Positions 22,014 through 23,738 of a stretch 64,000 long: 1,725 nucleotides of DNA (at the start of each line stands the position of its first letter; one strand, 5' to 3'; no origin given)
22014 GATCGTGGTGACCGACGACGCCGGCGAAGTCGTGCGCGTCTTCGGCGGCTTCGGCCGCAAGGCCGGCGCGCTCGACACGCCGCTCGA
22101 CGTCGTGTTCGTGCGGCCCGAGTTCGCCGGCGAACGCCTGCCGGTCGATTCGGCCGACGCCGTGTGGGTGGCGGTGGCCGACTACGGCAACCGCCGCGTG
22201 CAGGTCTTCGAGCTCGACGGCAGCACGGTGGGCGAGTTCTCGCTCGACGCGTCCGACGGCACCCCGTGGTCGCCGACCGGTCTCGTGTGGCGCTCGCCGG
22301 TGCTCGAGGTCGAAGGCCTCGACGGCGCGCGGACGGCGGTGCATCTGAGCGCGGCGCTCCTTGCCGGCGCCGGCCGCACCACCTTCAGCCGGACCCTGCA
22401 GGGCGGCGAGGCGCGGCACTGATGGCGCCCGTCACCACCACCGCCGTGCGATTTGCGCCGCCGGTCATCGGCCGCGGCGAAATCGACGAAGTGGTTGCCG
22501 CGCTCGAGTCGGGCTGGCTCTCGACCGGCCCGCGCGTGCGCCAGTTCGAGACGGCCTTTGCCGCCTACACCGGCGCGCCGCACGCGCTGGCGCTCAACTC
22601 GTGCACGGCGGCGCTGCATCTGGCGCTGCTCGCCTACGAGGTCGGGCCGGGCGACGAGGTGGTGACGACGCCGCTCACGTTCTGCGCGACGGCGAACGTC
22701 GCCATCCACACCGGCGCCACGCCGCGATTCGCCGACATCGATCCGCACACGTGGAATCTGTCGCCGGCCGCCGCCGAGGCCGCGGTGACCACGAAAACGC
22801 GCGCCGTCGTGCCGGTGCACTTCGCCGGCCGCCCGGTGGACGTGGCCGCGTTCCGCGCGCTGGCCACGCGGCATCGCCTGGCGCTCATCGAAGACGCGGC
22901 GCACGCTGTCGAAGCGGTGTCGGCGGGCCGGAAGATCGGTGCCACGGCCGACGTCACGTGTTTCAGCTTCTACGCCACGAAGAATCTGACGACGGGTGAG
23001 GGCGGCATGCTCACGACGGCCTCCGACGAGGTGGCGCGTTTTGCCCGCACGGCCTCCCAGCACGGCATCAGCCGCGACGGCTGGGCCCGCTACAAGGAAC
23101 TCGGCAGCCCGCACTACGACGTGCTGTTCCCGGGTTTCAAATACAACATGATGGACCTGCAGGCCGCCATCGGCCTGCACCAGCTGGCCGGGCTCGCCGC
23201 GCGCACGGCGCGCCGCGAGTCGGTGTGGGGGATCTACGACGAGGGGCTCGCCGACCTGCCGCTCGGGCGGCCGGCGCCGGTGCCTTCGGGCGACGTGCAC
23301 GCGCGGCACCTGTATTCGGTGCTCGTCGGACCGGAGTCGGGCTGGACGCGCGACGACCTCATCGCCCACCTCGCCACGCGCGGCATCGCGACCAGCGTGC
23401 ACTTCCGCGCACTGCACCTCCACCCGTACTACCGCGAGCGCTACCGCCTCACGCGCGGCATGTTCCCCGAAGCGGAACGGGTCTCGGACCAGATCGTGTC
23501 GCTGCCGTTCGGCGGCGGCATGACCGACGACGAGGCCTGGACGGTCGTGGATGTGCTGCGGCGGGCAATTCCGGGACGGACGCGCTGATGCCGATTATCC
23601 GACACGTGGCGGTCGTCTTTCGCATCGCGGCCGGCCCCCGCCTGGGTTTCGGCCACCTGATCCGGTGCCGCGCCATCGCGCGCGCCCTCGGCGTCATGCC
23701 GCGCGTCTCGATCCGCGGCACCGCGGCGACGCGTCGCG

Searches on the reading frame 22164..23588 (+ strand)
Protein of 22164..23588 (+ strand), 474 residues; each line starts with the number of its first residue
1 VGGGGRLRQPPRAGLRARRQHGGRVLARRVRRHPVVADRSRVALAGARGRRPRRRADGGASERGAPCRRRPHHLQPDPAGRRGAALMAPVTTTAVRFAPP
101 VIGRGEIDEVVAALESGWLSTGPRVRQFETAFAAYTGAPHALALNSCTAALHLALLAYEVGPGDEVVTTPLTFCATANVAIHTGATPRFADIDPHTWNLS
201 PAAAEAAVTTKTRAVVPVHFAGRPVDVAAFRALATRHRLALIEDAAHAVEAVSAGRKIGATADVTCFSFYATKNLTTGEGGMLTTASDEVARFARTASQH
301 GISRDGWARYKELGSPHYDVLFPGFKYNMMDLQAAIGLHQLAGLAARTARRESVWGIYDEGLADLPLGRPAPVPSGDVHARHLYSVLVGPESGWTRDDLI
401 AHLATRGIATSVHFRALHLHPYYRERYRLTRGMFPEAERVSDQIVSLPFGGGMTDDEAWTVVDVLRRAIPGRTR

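Call 31: search_protein_families(library=pfam, proteins=[window:22164-23588:+], max_evalue=0.001)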
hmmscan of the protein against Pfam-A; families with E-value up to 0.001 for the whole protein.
window:22164-23588:+ (474 aa): 2 families
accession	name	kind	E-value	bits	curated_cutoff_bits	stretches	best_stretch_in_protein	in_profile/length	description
PF01041.23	DegT_DnrJ_EryC1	-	6.3e-125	417.6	19.8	1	103-465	4-359/360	DegT/DnrJ/EryC1/StrS aminotransferase family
PF01212.27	Beta_elim_lyase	-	1.1e-05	25.4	27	1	122-301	31-227/288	Beta-eliminating lyase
